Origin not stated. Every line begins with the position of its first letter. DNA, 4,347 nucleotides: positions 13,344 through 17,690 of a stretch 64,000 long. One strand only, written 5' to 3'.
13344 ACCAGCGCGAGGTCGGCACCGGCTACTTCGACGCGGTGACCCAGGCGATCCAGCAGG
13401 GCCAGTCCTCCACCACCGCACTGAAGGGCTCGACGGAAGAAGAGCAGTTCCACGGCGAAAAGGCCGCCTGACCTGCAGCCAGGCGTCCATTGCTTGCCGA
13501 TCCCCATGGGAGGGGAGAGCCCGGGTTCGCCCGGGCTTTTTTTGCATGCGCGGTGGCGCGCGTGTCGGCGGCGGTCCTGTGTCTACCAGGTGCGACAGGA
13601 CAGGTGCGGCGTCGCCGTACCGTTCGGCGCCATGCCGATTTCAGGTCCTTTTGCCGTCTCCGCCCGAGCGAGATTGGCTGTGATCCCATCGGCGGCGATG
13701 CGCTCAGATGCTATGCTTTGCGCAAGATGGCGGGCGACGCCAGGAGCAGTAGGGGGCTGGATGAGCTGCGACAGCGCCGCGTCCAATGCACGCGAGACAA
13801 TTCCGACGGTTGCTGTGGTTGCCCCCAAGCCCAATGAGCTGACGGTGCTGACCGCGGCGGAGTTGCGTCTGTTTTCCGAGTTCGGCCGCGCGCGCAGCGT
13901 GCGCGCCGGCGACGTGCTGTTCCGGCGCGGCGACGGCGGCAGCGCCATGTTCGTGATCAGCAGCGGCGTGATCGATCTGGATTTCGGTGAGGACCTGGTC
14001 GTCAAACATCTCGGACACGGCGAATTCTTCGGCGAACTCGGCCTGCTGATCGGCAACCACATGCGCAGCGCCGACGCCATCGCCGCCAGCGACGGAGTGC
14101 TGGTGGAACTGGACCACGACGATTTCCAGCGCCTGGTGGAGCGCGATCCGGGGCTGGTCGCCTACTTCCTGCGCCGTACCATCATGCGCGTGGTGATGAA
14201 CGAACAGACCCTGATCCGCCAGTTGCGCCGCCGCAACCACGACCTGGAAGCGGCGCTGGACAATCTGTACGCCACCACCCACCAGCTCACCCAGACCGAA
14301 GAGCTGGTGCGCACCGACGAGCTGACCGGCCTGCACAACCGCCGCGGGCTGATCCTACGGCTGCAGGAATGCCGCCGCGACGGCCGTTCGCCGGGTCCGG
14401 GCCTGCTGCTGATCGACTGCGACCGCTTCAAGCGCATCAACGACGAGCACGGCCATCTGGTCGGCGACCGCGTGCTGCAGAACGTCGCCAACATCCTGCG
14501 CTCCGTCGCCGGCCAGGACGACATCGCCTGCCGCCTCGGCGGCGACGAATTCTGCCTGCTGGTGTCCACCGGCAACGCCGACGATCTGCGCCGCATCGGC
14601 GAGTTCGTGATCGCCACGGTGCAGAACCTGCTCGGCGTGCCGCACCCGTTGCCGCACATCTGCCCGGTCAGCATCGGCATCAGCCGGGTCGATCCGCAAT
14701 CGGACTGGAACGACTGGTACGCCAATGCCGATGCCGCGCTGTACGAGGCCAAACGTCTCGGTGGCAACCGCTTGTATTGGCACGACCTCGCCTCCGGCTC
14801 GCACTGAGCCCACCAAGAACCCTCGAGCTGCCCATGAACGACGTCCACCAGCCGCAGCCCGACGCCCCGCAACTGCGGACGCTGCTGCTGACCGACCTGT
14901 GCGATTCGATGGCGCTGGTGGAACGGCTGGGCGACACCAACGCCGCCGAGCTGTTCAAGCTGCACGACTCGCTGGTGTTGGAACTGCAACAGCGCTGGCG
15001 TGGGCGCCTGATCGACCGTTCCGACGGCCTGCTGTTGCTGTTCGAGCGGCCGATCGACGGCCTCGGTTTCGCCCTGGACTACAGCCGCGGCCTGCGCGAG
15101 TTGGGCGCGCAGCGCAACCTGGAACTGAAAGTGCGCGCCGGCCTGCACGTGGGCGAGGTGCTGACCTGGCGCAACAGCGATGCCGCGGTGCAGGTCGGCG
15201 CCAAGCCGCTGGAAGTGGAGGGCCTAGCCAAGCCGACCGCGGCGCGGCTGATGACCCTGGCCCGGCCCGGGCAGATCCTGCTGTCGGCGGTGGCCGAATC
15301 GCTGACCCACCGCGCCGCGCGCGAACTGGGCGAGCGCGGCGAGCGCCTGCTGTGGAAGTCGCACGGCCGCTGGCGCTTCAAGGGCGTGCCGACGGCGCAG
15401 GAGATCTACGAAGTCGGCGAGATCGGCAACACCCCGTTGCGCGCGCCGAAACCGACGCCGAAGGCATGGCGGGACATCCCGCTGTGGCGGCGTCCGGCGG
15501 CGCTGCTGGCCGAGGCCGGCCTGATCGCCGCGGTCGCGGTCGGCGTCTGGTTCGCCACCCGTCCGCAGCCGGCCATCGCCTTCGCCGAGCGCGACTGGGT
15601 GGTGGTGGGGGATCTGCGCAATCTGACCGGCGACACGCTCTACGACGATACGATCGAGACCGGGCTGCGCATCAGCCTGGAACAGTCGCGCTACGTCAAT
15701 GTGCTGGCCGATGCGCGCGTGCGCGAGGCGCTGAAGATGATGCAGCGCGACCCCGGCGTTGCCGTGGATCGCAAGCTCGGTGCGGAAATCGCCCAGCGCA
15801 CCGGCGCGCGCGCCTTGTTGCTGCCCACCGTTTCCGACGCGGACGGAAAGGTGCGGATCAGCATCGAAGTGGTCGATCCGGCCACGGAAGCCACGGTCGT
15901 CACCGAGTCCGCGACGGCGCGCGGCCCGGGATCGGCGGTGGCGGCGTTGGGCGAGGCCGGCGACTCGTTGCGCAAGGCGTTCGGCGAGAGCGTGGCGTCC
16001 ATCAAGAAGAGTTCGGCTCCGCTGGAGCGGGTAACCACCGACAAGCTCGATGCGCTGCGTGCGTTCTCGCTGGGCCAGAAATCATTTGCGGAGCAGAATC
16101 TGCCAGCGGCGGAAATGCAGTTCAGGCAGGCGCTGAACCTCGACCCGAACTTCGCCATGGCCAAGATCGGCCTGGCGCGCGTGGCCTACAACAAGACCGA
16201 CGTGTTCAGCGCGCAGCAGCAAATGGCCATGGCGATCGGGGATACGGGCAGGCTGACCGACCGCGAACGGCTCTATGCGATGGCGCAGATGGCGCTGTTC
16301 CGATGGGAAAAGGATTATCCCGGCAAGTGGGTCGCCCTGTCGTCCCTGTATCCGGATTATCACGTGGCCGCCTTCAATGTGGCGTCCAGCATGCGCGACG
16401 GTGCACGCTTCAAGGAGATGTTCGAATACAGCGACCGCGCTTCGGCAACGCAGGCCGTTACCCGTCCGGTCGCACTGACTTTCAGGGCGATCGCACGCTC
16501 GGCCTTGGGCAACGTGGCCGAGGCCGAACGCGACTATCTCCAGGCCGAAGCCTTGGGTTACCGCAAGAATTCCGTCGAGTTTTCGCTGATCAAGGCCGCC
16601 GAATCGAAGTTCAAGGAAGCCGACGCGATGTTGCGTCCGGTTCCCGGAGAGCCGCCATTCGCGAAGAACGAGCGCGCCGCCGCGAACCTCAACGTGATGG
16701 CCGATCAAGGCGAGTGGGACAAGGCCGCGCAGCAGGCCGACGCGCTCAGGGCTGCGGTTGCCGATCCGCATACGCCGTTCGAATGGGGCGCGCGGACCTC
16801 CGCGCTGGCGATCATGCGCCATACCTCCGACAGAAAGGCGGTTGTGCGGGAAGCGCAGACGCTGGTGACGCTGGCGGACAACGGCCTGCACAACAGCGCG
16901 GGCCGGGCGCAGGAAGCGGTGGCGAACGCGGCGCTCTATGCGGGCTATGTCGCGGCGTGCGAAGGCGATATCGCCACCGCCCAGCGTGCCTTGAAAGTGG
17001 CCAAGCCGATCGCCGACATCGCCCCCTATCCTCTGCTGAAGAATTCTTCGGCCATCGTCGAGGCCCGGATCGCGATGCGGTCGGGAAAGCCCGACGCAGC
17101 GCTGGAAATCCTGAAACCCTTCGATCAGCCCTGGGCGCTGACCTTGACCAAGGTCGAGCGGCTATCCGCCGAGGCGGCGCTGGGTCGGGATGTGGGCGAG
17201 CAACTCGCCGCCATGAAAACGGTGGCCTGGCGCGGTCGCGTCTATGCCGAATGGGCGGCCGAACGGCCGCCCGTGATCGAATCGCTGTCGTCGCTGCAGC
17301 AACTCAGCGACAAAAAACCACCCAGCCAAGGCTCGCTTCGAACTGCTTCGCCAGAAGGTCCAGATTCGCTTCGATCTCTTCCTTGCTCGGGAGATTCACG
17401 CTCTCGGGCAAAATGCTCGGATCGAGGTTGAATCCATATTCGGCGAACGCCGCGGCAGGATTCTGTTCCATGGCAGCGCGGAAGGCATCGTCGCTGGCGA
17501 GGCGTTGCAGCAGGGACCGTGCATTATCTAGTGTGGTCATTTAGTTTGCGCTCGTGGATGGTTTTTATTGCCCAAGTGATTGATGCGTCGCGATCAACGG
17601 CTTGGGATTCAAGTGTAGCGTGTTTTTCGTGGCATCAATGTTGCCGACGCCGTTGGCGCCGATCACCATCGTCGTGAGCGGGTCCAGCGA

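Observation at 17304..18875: Uncharacterised RiPP-like module: a 78-aa leader-type peptide directly downstream of a SagB-type dehydrogenase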

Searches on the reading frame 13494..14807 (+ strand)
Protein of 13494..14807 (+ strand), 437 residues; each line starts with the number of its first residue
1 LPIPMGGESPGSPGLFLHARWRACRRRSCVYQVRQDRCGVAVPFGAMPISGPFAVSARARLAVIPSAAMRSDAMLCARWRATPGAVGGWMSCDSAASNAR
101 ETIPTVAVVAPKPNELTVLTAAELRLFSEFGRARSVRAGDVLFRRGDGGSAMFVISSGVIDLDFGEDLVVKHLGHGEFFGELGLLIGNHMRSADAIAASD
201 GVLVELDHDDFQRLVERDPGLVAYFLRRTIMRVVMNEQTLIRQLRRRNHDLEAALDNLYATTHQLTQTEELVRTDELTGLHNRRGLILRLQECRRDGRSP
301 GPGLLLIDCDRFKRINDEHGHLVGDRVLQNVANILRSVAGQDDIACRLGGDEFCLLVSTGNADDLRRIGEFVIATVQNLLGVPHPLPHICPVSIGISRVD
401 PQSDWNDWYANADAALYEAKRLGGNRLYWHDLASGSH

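Call 15: search_solved_structures(query=window:13494-14807:+, max_evalue=0.00001, show_alignments=1)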
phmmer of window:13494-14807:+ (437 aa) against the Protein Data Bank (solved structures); distinct sequences matched with E-value up to 0.00001: 102 (the best 60 are shown).
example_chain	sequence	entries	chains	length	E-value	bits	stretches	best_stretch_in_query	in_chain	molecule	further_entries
5h5o_A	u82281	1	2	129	2e-46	161.9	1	118-242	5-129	Diguanylate cyclase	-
4wxo_A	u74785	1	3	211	1.6e-27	99.6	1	247-427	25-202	Uncharacterized protein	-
4wxw_A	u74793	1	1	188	5.8e-25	91.1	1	268-427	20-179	Uncharacterized protein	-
3i5c_A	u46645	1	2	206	9.9e-22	80.5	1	249-427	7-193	Fusion of General control protein GCN4 and WSPR response regulator protein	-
3tvk_A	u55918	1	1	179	2.9e-21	78.9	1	274-431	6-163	Diguanylate cyclase DgcZ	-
6et7_A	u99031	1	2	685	3.1e-21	78.9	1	267-426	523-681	Diguanylate cyclase (GGDEF) domain-containing protein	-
4h54_A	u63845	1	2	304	7.4e-21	77.6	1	273-430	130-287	Diguanylate cyclase YdeH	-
5llw_B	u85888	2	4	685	1e-20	77.2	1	267-426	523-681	Diguanylate cyclase (GGDEF) domain-containing protein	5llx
5xgb_A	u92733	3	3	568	3.9e-20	75.2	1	273-428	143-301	Uncharacterized protein | Uncharacterized protein PA0861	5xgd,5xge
5euh_A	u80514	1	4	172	4.1e-20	75.2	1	273-428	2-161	Putative GGDEF domain membrane protein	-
9t28_A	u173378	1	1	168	5.8e-20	74.7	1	273-426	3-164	diguanylate cyclase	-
3ign_A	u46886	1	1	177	9.9e-20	73.9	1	267-427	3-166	Diguanylate cyclase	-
3bre_A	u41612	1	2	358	1.7e-19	73.1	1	267-427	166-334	Probable two-component response regulator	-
1w25_A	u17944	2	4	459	3e-19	72.3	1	263-427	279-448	STALKED-CELL DIFFERENTIATION CONTROLLING PROTEIN | RESPONSE REGULATOR PLED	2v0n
2wb4_A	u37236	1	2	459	3e-19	72.3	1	263-427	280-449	DIGUANYLATE CYCLASE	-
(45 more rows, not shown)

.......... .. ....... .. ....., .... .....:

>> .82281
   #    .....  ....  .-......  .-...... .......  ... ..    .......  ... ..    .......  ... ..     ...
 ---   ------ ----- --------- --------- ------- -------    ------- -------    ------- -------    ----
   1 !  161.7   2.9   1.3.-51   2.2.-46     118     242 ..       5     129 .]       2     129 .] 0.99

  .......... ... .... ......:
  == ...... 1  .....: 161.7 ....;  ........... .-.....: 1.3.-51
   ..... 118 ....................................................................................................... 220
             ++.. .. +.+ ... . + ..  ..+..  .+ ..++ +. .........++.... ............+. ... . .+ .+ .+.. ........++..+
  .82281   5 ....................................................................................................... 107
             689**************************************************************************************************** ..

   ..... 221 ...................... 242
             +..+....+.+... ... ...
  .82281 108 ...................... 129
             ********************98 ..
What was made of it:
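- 13761..14807 (+): cNMP-binding plus GGDEF diguanylate cyclase, 348 aa from the ATG at 13761. It is the orthologue of the cGMP receptor XC_0249. The cNMP domain matches PDB 5h5o at E=2e-46 (call 15).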

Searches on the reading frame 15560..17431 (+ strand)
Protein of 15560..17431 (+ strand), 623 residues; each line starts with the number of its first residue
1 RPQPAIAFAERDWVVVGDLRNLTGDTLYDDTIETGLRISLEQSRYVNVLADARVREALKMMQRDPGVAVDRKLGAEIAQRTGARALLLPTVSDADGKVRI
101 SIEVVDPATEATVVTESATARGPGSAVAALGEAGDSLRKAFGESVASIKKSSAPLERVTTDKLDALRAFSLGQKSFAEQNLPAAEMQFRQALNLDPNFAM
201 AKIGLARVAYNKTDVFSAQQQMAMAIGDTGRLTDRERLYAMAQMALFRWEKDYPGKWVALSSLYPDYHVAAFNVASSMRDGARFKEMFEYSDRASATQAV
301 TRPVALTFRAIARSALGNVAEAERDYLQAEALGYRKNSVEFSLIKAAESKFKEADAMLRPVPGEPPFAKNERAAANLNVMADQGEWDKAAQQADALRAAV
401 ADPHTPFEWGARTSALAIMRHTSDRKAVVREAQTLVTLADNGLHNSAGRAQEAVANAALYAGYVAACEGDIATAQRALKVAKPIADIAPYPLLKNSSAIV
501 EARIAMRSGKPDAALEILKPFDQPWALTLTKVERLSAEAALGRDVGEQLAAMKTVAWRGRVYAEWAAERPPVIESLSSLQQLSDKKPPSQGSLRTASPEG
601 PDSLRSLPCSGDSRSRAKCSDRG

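Call 84: search_solved_structures(query=window:15560-17431:+, max_evalue=1, show_alignments=1)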
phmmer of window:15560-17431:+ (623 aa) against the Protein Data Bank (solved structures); distinct sequences matched with E-value up to 1: 9.
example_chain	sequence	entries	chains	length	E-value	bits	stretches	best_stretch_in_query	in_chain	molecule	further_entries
9qhb_A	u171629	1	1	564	5.7e-06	29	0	164-218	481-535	Engineered tetratricopeptide repeat protein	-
9qhc_A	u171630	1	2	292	0.0043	19.6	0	165-222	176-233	Engineered tetratricopeptide repeat protein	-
8bu0_A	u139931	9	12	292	0.0092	18.5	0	167-220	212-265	Consensus tetratricopeptide repeat protein | Crystal structure of an 8-repeat consensus TPR superhelix with Zinc. | Monomer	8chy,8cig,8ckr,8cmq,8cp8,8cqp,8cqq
1na0_A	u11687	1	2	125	0.14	14.6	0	169-218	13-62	designed protein CTPR3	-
8ump_A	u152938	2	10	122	0.24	13.8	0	161-207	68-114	T33-ml35-redesigned-TPR-domain-fold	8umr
2fi7_A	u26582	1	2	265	0.27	13.6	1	169-299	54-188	type 4 fimbrial biogenesis protein PilF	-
2ho1_A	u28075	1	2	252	0.36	13.2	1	170-299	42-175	Type 4 fimbrial biogenesis protein PilF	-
6v8e_A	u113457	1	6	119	0.65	12.4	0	165-207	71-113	Designed protein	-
3kd7_A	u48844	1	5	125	0.69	12.3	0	170-219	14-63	CTPR390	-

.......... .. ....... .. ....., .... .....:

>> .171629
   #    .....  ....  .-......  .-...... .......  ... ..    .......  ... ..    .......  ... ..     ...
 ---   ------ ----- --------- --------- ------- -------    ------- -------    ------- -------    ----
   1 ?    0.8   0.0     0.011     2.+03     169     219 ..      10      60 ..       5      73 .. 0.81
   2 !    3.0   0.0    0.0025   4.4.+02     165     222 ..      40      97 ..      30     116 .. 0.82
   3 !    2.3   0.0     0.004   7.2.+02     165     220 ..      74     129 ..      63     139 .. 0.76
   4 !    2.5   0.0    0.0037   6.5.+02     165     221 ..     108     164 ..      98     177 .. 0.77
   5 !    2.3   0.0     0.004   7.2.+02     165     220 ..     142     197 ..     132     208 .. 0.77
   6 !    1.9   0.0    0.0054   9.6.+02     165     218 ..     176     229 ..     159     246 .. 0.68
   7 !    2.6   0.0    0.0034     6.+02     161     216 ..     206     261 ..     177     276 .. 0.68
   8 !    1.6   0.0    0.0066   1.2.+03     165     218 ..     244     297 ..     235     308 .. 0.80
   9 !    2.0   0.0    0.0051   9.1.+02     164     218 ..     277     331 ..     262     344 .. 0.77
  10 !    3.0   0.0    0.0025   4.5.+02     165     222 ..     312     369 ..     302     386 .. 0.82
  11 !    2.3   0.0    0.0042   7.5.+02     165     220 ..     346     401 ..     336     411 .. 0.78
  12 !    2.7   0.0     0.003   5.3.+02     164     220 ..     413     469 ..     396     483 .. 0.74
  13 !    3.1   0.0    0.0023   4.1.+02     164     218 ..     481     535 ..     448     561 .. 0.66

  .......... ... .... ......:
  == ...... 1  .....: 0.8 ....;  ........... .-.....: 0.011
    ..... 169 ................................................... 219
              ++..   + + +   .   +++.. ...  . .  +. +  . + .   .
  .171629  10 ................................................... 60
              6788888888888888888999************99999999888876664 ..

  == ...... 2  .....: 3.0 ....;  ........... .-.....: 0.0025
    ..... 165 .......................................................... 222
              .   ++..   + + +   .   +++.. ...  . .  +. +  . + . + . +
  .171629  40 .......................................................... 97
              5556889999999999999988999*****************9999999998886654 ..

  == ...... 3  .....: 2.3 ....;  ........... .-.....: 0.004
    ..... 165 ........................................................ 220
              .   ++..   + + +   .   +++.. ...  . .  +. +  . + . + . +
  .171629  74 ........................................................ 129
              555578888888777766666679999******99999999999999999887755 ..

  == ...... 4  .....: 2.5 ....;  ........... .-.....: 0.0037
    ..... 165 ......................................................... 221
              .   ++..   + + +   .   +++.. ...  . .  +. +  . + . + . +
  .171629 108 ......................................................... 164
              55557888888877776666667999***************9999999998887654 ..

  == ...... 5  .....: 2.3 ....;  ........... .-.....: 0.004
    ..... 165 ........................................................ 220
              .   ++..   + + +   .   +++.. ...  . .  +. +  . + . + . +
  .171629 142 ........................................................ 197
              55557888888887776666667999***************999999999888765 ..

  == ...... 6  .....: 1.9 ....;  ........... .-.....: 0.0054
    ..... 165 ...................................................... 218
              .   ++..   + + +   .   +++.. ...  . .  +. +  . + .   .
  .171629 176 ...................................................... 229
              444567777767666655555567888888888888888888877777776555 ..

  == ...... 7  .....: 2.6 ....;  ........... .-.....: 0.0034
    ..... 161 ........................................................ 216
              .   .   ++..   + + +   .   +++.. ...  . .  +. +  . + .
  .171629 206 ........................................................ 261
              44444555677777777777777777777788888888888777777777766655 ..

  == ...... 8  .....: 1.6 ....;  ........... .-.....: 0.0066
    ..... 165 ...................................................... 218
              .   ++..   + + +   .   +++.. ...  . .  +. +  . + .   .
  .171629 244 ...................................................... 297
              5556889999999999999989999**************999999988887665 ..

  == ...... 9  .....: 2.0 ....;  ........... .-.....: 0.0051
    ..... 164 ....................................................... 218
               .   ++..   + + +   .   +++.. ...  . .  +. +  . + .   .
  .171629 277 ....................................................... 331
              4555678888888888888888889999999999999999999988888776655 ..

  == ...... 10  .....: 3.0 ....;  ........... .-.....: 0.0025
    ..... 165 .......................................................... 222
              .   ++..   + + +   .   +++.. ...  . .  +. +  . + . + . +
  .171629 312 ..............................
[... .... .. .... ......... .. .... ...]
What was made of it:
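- Tried and rejected: Sequence search of the sensor region against the PDB gave only generic TPR hits (call 84).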

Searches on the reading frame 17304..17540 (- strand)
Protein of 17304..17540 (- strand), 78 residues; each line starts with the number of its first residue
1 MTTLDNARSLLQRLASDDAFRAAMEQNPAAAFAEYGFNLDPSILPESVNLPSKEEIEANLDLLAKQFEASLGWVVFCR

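Call 3: search_protein_families(library=ncbifam, proteins=[window:17304-17540:-], max_evalue=0.01)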
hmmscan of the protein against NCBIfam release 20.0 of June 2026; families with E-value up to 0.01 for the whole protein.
window:17304-17540:- (78 aa): 5 families
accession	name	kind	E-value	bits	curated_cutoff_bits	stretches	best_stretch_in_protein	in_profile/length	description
TIGR04509.1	mod_pep_NH_fam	subfamily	1.8e-14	53.6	34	1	3-76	3-82/87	NHLP-related RiPP peptide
NF038399.1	NH_RiPP_Os17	domain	3.1e-09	36.8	40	1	9-44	5-40/63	Os1348 family NHLP clan protein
NF033431.1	cinnamycin_RiPP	subfamily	0.0017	18.9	35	1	9-60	3-51/81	cinnamycin family lantibiotic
TIGR03793.1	leader_NHLP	domain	0.0037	17.1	50.9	1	8-61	7-55/77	NHLP leader peptide family RiPP precursor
TIGR04517.1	rSAM_PoyD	subfamily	0.0066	15.4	325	1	9-45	6-42/446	radical SAM family RiPP maturation amino acid epimerase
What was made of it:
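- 17304..17540 (-): 78-aa precursor-like peptide of family TIGR04509. It has an NHLP-related helical leader (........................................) and a short hydrophobic tail, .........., at about 17307-17339. It scores 53.6 bits on TIGR04509 against a cut-off of 34 (call 3).
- On TIGR04509 NHLP-related RiPP peptide: 53.6 bits, residues 3-76 (call 3).
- Closest known: NHLP/Nif11 leader peptide families. Same: It is distantly related to NHLP and Os1348-type models (call 3).
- Checked: It scores only 17.1 bits on the NHLP leader model TIGR03793, whose cut-off is 50.9 (call 3).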

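Call 4: search_protein_families(library=pfam, proteins=[window:17304-17540:-], max_evalue=0.01)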
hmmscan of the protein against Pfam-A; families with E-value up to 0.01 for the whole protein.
window:17304-17540:- (78 aa): 1 family
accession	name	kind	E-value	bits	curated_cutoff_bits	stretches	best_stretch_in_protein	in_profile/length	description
PF19398.4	DurB-like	-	0.0027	18.4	26.6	1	8-68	4-61/81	Lantibiotic duramycin B-like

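Call 9: find_homologous_proteins(query=window:17304-17540:-, max_evalue=0.001)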
Query window:17304-17540:- (78 aa): 5 proteins with E <= 0.001 among 5 candidates.
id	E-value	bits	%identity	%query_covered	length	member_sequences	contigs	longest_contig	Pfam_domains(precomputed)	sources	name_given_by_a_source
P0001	6.4e-42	158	97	100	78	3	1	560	-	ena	-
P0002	1.7e-38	147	90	100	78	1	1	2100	-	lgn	-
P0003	1.3e-36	141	87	100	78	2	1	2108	-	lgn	-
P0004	8.9e-22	94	63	97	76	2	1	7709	-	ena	-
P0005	6.7e-21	92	60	99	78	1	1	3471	-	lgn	-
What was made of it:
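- Tried and rejected: The word-indexed protein search with the 78-aa peptide found only 5 relatives (call 9).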

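Call 24: list_cluster_members(proteins=[P0066, P0064, L023:9230-9466:+, window:17304-17540:-])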
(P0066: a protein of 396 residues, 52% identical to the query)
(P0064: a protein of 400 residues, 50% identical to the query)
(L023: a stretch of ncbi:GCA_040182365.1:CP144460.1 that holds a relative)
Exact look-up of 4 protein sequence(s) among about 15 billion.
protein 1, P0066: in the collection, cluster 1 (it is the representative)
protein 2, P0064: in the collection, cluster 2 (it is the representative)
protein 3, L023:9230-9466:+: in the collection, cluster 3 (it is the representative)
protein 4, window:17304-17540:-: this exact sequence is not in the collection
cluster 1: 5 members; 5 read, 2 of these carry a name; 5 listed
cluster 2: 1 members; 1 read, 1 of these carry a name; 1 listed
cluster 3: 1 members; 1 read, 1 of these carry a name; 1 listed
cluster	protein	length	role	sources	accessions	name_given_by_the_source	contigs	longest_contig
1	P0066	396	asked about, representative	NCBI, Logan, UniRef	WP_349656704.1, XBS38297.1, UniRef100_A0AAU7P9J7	putative peptide maturation dehydrogenase [Xanthomonas sp. 10-10] | Peptide maturation dehydrogenase n=1 Tax=Xanthomonas sp. 10-10 TaxID=3115848 ...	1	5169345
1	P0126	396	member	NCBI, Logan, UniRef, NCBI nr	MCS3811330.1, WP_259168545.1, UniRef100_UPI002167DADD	putative peptide maturation dehydrogenase [Xanthomonas sp. 4461] | putative peptide maturation dehydrogenase n=1 Tax=Xanthomonas sp. 4461 TaxID=3035313 ...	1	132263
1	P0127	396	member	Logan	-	-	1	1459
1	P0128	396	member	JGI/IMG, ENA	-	-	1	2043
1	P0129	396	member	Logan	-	-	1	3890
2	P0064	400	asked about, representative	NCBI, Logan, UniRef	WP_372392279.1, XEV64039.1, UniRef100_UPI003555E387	putative peptide maturation dehydrogenase [Xanthomonas sp. NCPPB 3582] | putative peptide maturation dehydrogenase n=1 Tax=Xanthomonas sp. NCPPB 3582 TaxID=487557 ...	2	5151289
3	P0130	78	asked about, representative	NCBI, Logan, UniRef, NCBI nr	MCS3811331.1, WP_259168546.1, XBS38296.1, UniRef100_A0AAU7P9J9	NHLP-related RiPP peptide [Xanthomonas sp. 4461] | NHLP-related RiPP peptide n=1 Tax=Xanthomonas sp. 10-10 TaxID=3115848 ...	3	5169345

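Call 44: search_protein_representatives(alignment_id=A3)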
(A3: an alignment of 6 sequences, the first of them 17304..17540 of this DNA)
Query: 6 sequences, 78 profile positions. Proteins with E-value up to 0.001 (for the whole library): 468; up to 1e-10: 39; up to 1e-30: 1. The best 150 are listed.
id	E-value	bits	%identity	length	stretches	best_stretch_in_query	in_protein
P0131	1.5e-32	127.9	-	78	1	1-78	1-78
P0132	1.8e-22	95.6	-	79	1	1-77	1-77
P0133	1.9e-21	92.3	-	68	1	11-77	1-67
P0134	1.1e-20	89.9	-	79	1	1-76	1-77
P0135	1.3e-20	89.7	-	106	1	3-78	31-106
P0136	3.6e-20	88.3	-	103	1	6-78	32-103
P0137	6.0e-19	84.3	-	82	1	4-78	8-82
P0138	2.2e-16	76.1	-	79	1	1-78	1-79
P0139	5.5e-16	74.9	-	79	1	1-71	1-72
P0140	6.3e-16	74.7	-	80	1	3-77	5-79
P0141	4.2e-15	72.0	-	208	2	7-57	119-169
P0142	7.8e-15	71.2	-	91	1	8-78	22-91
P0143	2.1e-14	69.8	-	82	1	9-76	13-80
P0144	2.8e-14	69.4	-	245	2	10-73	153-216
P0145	6.6e-14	68.2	-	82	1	9-66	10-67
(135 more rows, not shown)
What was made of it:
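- Tried and rejected: The exhaustive HMM search was needed to find more (call 44).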
